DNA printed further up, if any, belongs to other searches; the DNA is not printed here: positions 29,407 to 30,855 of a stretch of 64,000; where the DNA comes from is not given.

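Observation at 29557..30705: Response-regulator receiver domain fused to a PIG-L deacetylase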

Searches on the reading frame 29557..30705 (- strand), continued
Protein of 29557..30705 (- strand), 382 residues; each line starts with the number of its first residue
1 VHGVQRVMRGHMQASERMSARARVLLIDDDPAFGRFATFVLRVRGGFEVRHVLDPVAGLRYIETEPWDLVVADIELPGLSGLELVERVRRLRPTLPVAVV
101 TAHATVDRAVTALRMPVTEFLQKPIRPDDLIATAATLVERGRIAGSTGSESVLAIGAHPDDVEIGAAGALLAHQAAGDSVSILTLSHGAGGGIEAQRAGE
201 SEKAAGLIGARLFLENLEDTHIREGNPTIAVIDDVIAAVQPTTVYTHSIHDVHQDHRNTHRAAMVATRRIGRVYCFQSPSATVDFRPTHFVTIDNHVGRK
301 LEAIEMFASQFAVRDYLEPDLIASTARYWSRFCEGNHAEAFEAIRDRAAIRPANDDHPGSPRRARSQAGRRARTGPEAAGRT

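Call 37: search_protein_families(library=pfam, proteins=[L001:14483-17005:+, L018:14246-16429:+, L011:13251-15194:+, L028:14006-16282:+, L008:8228-10126:+, L007:5167-6903:+, L042:6229-8823:+, L005:9962-10432:+, L039:235-2271:+, L036:7555-9360:+], max_evalue=0.001)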
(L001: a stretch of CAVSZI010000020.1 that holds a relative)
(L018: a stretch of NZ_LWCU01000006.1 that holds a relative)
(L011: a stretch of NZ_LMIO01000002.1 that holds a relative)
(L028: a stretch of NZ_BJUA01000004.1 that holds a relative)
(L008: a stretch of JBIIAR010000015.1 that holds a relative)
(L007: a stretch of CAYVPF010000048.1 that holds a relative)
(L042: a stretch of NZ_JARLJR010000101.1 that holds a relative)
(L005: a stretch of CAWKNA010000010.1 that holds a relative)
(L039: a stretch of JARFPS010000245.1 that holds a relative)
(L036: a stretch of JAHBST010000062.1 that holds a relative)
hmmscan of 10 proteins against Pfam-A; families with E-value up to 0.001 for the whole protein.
L001:14483-17005:+ (840 aa): 10 families
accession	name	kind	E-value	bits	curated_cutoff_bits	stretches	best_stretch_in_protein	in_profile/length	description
PF02518.31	HATPase_c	-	3.5e-20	73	26.4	1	549-670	2-110/111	Histidine kinase-, DNA gyrase B-, and HSP90-like ATPase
PF00072.30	Response_reg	-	3.4e-18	66.3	30.2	1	694-805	1-110/111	Response regulator receiver domain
PF00989.32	PAS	-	2.8e-10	40.6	22.6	1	287-397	2-110/113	PAS fold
PF13426.13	PAS_9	-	7e-10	39.5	27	1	296-401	1-102/103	PAS domain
PF13188.13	PAS_8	-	6.9e-08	32.6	21.8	1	286-331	1-43/65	PAS domain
PF00672.30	HAMP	-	2.5e-07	31.3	25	1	229-266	6-43/53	HAMP domain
PF00512.31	HisKA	-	5.6e-07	30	26.9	1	435-505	2-64/66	His Kinase A (phospho-acceptor) domain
PF05227.19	CHASE3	-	3.3e-06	27.5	28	1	64-163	9-107/138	CHASE3 domain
PF08448.16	PAS_4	-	1.7e-05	25.5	23.1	1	292-347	1-56/110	PAS fold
PF24820.1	Diguanyl_cycl_sensor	-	4e-05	24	28.1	1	297-394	7-105/109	Diguanylate cyclase-like sensor domain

L018:14246-16429:+ (727 aa): 5 families
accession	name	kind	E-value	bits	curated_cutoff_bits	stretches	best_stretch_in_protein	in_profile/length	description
PF02518.31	HATPase_c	-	2.8e-27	95.8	26.4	1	604-714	2-110/111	Histidine kinase-, DNA gyrase B-, and HSP90-like ATPase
PF00512.31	HisKA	-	1.6e-20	73.3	26.9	1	489-557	1-66/66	His Kinase A (phospho-acceptor) domain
PF13426.13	PAS_9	-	2.5e-05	24.9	27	1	369-481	7-102/103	PAS domain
PF00989.32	PAS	-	7.6e-05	23.1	22.6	1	363-479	11-112/113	PAS fold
PF08448.16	PAS_4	-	0.00014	22.5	23.1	1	364-482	6-107/110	PAS fold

L011:13251-15194:+ (647 aa): 5 families
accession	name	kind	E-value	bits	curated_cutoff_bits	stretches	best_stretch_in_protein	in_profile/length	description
PF02518.31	HATPase_c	-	6.6e-28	97.8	26.4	1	525-636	1-110/111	Histidine kinase-, DNA gyrase B-, and HSP90-like ATPase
PF00512.31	HisKA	-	2.4e-18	66.3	26.9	1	412-479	2-66/66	His Kinase A (phospho-acceptor) domain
PF13426.13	PAS_9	-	5.6e-10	39.9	27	1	286-404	4-103/103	PAS domain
PF00989.32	PAS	-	7.7e-08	32.8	22.6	1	285-402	13-113/113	PAS fold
PF08448.16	PAS_4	-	3.5e-07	30.9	23.1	1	288-407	10-110/110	PAS fold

L028:14006-16282:+ (758 aa): 5 families
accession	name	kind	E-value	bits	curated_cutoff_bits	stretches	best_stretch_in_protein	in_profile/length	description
PF02518.31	HATPase_c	-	6.2e-28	97.9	26.4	1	633-751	2-110/111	Histidine kinase-, DNA gyrase B-, and HSP90-like ATPase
PF00512.31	HisKA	-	3e-20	72.5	26.9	1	522-588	2-66/66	His Kinase A (phospho-acceptor) domain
PF00989.32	PAS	-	6.3e-11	42.7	22.6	1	381-512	3-113/113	PAS fold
PF13426.13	PAS_9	-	2e-05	25.2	27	1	393-514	4-103/103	PAS domain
PF08448.16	PAS_4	-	0.00019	22.1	23.1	0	389-517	4-110/110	PAS fold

L008:8228-10126:+ (632 aa): 5 families
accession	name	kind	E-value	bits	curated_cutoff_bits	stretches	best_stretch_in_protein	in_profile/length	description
PF02518.31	HATPase_c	-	8.7e-29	100.6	26.4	1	516-627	1-110/111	Histidine kinase-, DNA gyrase B-, and HSP90-like ATPase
PF00512.31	HisKA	-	2.4e-18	66.4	26.9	1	403-467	2-63/66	His Kinase A (phospho-acceptor) domain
PF00989.32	PAS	-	2.8e-07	31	22.6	1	277-393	13-113/113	PAS fold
PF13426.13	PAS_9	-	1.2e-05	26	27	1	281-395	7-103/103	PAS domain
PF08448.16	PAS_4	-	8.3e-05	23.2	23.1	1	289-396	19-108/110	PAS fold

L007:5167-6903:+ (578 aa): 5 families
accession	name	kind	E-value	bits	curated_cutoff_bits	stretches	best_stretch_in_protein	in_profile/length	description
PF02518.31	HATPase_c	-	1e-26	94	26.4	1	320-430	2-110/111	Histidine kinase-, DNA gyrase B-, and HSP90-like ATPase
PF00072.30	Response_reg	-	3.1e-21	76.1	30.2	1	456-568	1-110/111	Response regulator receiver domain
PF00512.31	HisKA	-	3e-19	69.3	26.9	1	209-272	3-66/66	His Kinase A (phospho-acceptor) domain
PF08448.16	PAS_4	-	5.8e-09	36.6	23.1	1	42-165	1-108/110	PAS fold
PF13426.13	PAS_9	-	0.00015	22.4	27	1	46-164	1-103/103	PAS domain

L042:6229-8823:+ (864 aa): 26 families (the best 25 are shown)
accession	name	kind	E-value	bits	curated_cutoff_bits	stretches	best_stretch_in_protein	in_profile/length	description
PF14559.12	TPR_19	-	2.2e-34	118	25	3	136-193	4-61/68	Tetratricopeptide repeat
PF07719.23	TPR_2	-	2.3e-32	108.8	27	2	594-626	2-34/34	Tetratricopeptide repeat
PF13432.12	TPR_16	-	3.3e-32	111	32.7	3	161-225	1-65/65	Tetratricopeptide repeat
PF13428.12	TPR_14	-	1.9e-28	96.5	23.5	1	127-165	5-43/44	Tetratricopeptide repeat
PF23914.1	TPR_CcmH_CycH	-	3.7e-22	79.3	42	0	586-649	43-106/158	Cytochrome c-type biogenesis protein H TPR domain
PF00515.34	TPR_1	-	4.5e-20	71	27.8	1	594-626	2-34/34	Tetratricopeptide repeat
PF13424.12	TPR_12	-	7.2e-18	65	30.1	0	165-221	18-75/77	Tetratricopeptide repeat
PF13431.12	TPR_17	-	2.8e-17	61.9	24.4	0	380-411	2-33/34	Tetratricopeptide repeat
PF13181.12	TPR_8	-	1e-15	56.9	25.7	0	594-626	2-34/34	Tetratricopeptide repeat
PF25062.1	ARM_TT21_N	-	4.2e-15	56.5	40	1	472-611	82-220/222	Tetratricopeptide repeat protein 21 N-terminal ARM repeat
PF13174.12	TPR_6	-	2.8e-13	50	26.3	0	127-156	4-33/33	Tetratricopeptide repeat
PF13371.12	TPR_9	-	1.8e-12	47.5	35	0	166-232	4-70/73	Tetratricopeptide repeat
PF13414.12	TPR_11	-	2.2e-10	40.5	26.8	0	170-201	7-38/42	TPR repeat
PF13176.12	TPR_7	-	2.8e-10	39.9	27.9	0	128-157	4-35/36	Tetratricopeptide repeat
PF24575.1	TPR_Slam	-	3.1e-10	40.8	35.2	0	137-176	61-100/104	Surface lipoprotein assembly modifier, N-terminal TPR repeats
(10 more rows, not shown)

L005:9962-10432:+ (156 aa): 1 family
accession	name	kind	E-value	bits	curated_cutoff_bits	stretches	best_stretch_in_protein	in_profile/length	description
PF00072.30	Response_reg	-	6.1e-28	97.7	30.2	1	19-128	1-111/111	Response regulator receiver domain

L039:235-2271:+ (678 aa): 8 families
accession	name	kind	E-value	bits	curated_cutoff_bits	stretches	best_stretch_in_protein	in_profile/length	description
PF02518.31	HATPase_c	-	6e-33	114.1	26.4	1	562-670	1-108/111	Histidine kinase-, DNA gyrase B-, and HSP90-like ATPase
PF00512.31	HisKA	-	5.8e-20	71.5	26.9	1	450-517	2-66/66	His Kinase A (phospho-acceptor) domain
PF00989.32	PAS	-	1.2e-19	70.9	22.6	1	165-276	4-113/113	PAS fold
PF13426.13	PAS_9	-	9.8e-15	55.1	27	1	173-278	2-103/103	PAS domain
PF08448.16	PAS_4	-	1.7e-13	51.2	23.1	1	174-278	7-107/110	PAS fold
PF13188.13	PAS_8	-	4.4e-12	45.9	21.8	2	163-216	2-55/65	PAS domain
PF12860.13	PAS_7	-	9.1e-05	23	27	0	297-412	1-114/115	PAS fold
PF13581.12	HATPase_c_2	-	0.0001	22.8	27.4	1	573-649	42-112/127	Histidine kinase-like ATPase domain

L036:7555-9360:+ (601 aa): 4 families
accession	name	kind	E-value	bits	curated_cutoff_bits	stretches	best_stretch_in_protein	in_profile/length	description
PF02518.31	HATPase_c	-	7.5e-29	100.8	26.4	1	480-591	1-110/111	Histidine kinase-, DNA gyrase B-, and HSP90-like ATPase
PF00512.31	HisKA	-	9e-18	64.5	26.9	1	368-435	2-66/66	His Kinase A (phospho-acceptor) domain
PF00989.32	PAS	-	2.7e-05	24.6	22.6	1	243-357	14-112/113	PAS fold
PF13426.13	PAS_9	-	3e-05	24.7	27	1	243-360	4-103/103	PAS domain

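Call 38: search_protein_representatives(protein=window:29557-30672:-)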
Query: 371 residues. Proteins with E-value up to 0.001 (for the whole library): 262675; up to 1e-10: 14441; up to 1e-30: 256. The best 150 are listed.
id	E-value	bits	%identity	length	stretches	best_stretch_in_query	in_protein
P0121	1.2e-129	448.9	61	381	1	9-351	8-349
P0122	1.3e-112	392.9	57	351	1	10-339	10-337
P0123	7.8e-101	354.2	53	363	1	11-365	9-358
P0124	8.0e-101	354.1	52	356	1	10-339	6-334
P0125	3.2e-100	352.1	62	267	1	88-342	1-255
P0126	2.0e-94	333.1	45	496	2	9-347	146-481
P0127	1.6e-90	320.2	51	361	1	8-339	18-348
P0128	1.0e-85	304.4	57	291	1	9-266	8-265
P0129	2.3e-83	296.7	65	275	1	121-340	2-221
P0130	4.3e-83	295.8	46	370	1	8-348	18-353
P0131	6.0e-83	295.3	48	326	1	13-333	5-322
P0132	3.4e-82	292.9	78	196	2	239-370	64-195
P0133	2.4e-81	290.1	47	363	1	10-338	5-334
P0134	1.5e-79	284.2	45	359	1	13-339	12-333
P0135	2.3e-78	280.3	45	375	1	13-349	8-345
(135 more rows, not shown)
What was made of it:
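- There are 256 50%-identity cluster representatives at E <= 1e-30, and at least 64 of the best 150 span both domains (call 38).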

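Call 51: predict_structure(alignment_id=A2)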
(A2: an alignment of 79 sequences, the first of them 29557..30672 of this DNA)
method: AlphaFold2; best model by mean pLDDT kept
length: 371 residues; sequences in the alignment: 79
mean_pLDDT: 90.7   pTM: 0.75
mean pLDDT of the five models: 90.7, 90.0, 89.8, 89.3, 89.0
residues with pLDDT >= 90: 299; 70-90: 30; 50-70: 16; < 50: 26
segments of 3 or more residues with pLDDT < 50: 1-5, 341-353, 355-357
pLDDT, mean of each block of 10 residues (from residue 1): 59 98 98 98 98 96 97 94 95 86 89 97 95 83 98 98 94 96 96 98 98 98 96 98 99 97 98 98 98 97 96 98 98 80 47 49 53 53
secondary structure, 60 per line:
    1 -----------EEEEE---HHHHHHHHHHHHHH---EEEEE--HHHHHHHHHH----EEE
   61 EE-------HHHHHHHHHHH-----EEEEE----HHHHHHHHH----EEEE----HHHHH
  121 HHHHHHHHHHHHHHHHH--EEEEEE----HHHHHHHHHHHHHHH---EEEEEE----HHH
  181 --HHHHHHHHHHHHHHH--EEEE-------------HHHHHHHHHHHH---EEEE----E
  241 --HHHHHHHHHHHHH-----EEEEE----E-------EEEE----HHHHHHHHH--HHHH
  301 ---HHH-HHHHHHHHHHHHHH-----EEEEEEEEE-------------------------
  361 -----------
elements in order: E12-16 H20-33 E37-41 H44-53 E58-62 H70-80 E86-90 H95-103 E108-111 H116-137 E140-145 H150-164 E168-173 H183-197 E200-203 H217-228 E232-235 H243-255 E261-265 E278-281 H286-294 H297-300 H308-321 E327-335
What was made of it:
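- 29668..30255 (-): PIG-L/LmbE zinc de-N-acetylase domain (AHPDD 146-150, HQDH 242-245). It is joined to REC by the continuous helix alpha5 (residues 116-137). Secondary structure call 51.
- On CheY-like receiver (response regulator REC, PF00072): AF2 elements E12-16, H20-33, E37-41, H44-53, E58-62, H70-80, E86-90, H95-103, E108-111 and H116-137 (call 51).
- REC alpha5 (116-137) runs straight into PIG-L beta1 (140-145) (call 51). Only pTM 0.75 is available (call 51). The inter-domain helix is modelled with high confidence (call 51).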

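Call 54: fold_search(model_id=the predicted structure, library=pdb)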
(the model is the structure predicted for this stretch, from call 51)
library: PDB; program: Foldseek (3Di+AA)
matches with E <= 10: 1709; with E <= 0.001: 593
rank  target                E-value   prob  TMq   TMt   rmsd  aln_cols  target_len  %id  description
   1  2ixd_B                3.1e-14  1.00  0.49  0.77   2.2       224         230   23  Crystal structure of the putative deacetylase BC1534 from Bacillus cereus (released 2007-07-17)
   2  2ixd_A                6.0e-14  1.00  0.49  0.76   2.3       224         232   24  Crystal structure of the putative deacetylase BC1534 from Bacillus cereus (released 2007-07-17)
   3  1uan_B                2.2e-13  1.00  0.49  0.81   1.9       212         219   22  Crystal structure of the conserved protein TT1542 from Thermus thermophilus HB8 (released 2003-08-05)
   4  8bgn_A                8.2e-13  1.00  0.48  0.67   2.5       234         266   21  N,N-diacetylchitobiose deacetylase from Pyrococcus chitonophagus (released 2023-01-11)
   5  6ull                  8.7e-13  1.00  0.48  0.76   2.5       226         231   22  BshB from Bacillus subtilis complexed with a substrate analogue (released 2020-01-08)
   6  6p2t                  9.8e-13  1.00  0.48  0.76   2.5       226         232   22  BshB from Bacillus subtilis complexed with citrate (released 2020-01-08)
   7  4xm0_A                2.9e-12  1.00  0.48  0.66   2.5       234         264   19  N,N'-diacetylchitobiose deacetylase (SeMet derivative) from Pyrococcus furiosus in the absence of cadmium (released 2015-06-10)
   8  1uan_A                3.6e-12  1.00  0.49  0.81   1.8       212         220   23  Crystal structure of the conserved protein TT1542 from Thermus thermophilus HB8 (released 2003-08-05)
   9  3we7_A                3.6e-12  1.00  0.48  0.66   2.4       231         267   20  Crystal Structure of Diacetylchitobiose Deacetylase from Pyrococcus horikoshii (released 2014-05-07)
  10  4xm1_B                4.6e-12  1.00  0.48  0.67   2.4       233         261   19  N,N'-diacetylchitobiose deacetylase from Pyrococcus furiosus in the presence of cadmium (released 2015-06-10)
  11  8bgo_A                4.6e-12  1.00  0.48  0.65   2.6       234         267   20  N,N-diacetylchitobiose deacetylase from Pyrococcus chitonophagus with substrate N,N-diacetylchitobiose (released 2023-01-11)
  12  4xm0_C                5.2e-12  1.00  0.48  0.67   2.4       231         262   19  N,N'-diacetylchitobiose deacetylase (SeMet derivative) from Pyrococcus furiosus in the absence of cadmium (released 2015-06-10)
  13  3wl3_B                5.5e-12  1.00  0.47  0.64   3.2       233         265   21  N,N'-diacetylchitobiose deacetylase from Pyrococcus horikoshii (released 2014-05-07)
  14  3wl4_A                6.6e-12  1.00  0.48  0.66   2.9       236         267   19  N,N'-diacetylchitobiose deacetylase (Se-derivative) from Pyrococcus furiosus (released 2014-05-07)
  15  5bmo_A                8.4e-12  1.00  0.47  0.71   2.6       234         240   24  LnmX protein, a putative GlcNAc-PI de-N-acetylase from Streptomyces atroolivaceus (released 2015-06-10)
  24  5cgz_A                2.6e-11  1.00  0.47  0.71   3.6       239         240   24  Crystal structure of GalB, the 4-carboxy-2-hydroxymuconate hydratase, from Pseuodomonas putida KT2440 (released 2016-02-17)
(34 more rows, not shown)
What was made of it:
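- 30307..30636 (-): Receiver (REC) domain. Phospho-acceptor D62 is the codon at 30487-30489. Acid pocket D18/D19, T90, F109 and K112-P113 are present. Fold TM about 0.9 to solved receivers (call 54).
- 29668..30255 (-): Foldseek 2ixd, 1uan and 6ull (call 54).
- On CheY-like receiver (response regulator REC, PF00072): TM about 0.9 to solved receivers (call 54).
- On PIG-L / LmbE zinc de-N-acetylase (PF02585): Foldseek: 2ixd E 3e-14 (TMt 0.77), 1uan (TMt 0.81), 6ull (TMt 0.76) (call 54). Some PIG-L folds are hydratases (GalB, 5cgz, also among the hits in call 54).
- Checked: It shows a (beta-alpha)5 receiver followed by a Rossmann-like domain that superposes on BC1534, TT1542 and BshB (TM 0.76-0.81 per target; calls 51, 54).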

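Call 57: list_cluster_members(proteins=[P0084, P0078, P0003, P0027, P0057])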
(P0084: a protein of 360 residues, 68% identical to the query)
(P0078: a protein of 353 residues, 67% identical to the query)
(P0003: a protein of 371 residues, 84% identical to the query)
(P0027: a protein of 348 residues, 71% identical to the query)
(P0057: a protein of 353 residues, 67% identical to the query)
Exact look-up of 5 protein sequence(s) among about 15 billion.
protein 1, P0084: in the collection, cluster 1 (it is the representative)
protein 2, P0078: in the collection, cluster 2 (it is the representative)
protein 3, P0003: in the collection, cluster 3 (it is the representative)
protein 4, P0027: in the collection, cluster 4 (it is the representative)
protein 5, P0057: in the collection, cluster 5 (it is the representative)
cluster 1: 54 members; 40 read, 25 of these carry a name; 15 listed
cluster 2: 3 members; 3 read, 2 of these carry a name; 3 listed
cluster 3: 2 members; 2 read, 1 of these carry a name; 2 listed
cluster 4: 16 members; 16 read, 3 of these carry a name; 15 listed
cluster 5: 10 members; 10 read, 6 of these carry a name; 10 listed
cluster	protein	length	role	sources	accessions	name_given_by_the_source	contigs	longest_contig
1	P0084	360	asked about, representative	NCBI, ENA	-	-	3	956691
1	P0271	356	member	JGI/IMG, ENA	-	LmbE family N-acetylglucosaminyl deacetylase/ActR/RegA family two-component response ...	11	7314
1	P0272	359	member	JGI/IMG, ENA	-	LmbE family N-acetylglucosaminyl deacetylase/ActR/RegA family two-component response ...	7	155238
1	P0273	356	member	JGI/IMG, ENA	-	LmbE family N-acetylglucosaminyl deacetylase/ActR/RegA family two-component response ...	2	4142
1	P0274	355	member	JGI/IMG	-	LmbE family N-acetylglucosaminyl deacetylase/ActR/RegA family two-component response ...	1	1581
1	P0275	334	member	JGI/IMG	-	LmbE family N-acetylglucosaminyl deacetylase/CheY-like chemotaxis protein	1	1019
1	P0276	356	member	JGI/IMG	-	LmbE family N-acetylglucosaminyl deacetylase/ActR/RegA family two-component response ...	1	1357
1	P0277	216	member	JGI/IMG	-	LmbE family N-acetylglucosaminyl deacetylase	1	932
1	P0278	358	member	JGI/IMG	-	LmbE family N-acetylglucosaminyl deacetylase/ActR/RegA family two-component response ...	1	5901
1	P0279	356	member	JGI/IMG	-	LmbE family N-acetylglucosaminyl deacetylase/ActR/RegA family two-component response ...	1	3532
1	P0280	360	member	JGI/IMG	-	two-component system, NtrC family, response regulator HydG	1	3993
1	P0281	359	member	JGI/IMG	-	LmbE family N-acetylglucosaminyl deacetylase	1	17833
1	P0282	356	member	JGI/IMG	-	LmbE family N-acetylglucosaminyl deacetylase/ActR/RegA family two-component response ...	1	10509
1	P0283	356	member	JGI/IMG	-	LmbE family N-acetylglucosaminyl deacetylase/ActR/RegA family two-component response ...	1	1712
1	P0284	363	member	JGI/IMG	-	LmbE family N-acetylglucosaminyl deacetylase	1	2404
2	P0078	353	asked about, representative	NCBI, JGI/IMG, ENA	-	LmbE family N-acetylglucosaminyl deacetylase/ActR/RegA family two-component response ...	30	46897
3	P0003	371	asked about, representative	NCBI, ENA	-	-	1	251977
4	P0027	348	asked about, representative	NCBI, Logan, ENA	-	-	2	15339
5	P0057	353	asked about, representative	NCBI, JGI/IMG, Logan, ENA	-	two-component system response regulator HydG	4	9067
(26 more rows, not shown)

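Call 61: search_protein_families(library=pfam, proteins=[L060:4899-6353:+, L060:5875-6669:+, L060:6666-7376:+, L060:7560-8432:+, L060:8429-9109:+, L060:9057-10523:+, L060:10348-11067:+, L060:11428-12411:+, L060:12408-13583:+, L060:14329-15243:+], max_evalue=0.001)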
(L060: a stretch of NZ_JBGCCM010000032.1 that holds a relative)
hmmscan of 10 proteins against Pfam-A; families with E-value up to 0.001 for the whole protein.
L060:4899-6353:+ (484 aa): 0 families

L060:5875-6669:+ (264 aa): 0 families

L060:6666-7376:+ (236 aa): 0 families

L060:7560-8432:+ (290 aa): 0 families

L060:8429-9109:+ (226 aa): 1 family
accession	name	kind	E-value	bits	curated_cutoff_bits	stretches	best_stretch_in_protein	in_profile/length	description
PF02585.22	PIG-L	-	1e-21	78.2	28.2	1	4-118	1-128/129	GlcNAc-PI de-N-acetylase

L060:9057-10523:+ (488 aa): 5 families
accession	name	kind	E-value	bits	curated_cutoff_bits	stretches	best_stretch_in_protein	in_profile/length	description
PF13632.12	Glyco_trans_2_3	-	5.1e-29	101.9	27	1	200-404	1-183/198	Glycosyl transferase family group 2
PF13641.12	Glyco_tranf_2_3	-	1.6e-26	94.2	27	1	112-341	1-230/230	Glycosyltransferase like family 2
PF00535.33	Glycos_transf_2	-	6.8e-22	78.6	23.3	1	115-255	1-135/168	Glycosyl transferase family 2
PF13506.12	Glyco_transf_21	-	2e-10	40.9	21.7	1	175-340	10-174/174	Glycosyl transferase family 21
PF13704.12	Glyco_tranf_2_4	-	0.00099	20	27.5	0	144-207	20-81/98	Glycosyl transferase family 2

L060:10348-11067:+ (239 aa): 0 families

L060:11428-12411:+ (327 aa): 3 families
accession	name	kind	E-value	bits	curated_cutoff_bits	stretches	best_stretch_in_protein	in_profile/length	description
PF15632.11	ATPgrasp_Ter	-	3.1e-14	53.3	29.1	1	188-302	4-111/131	ATP-grasp in the biosynthetic pathway with Ter operon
PF02655.19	ATP-grasp_3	-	5.3e-12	46.5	23.2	1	126-279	1-159/160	ATP-grasp domain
PF21360.3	PylC-like_N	-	1.9e-08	34.8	27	1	32-115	10-95/96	PylC-like, N-terminal domain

L060:12408-13583:+ (391 aa): 2 families
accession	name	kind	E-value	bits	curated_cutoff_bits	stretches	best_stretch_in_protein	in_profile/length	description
PF02350.25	Epimerase_2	-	2.5e-76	257.2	30.6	1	22-357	2-346/347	UDP-N-acetylglucosamine 2-epimerase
PF13579.12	Glyco_trans_4_4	-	8.2e-07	29.9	29.7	1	19-167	10-157/158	Glycosyl transferase 4-like domain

L060:14329-15243:+ (304 aa): 0 families
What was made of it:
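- HexNAc hint: the REC-less sister cassette in Catenulispora adds a UDP-GlcNAc 2-epimerase (call 61).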
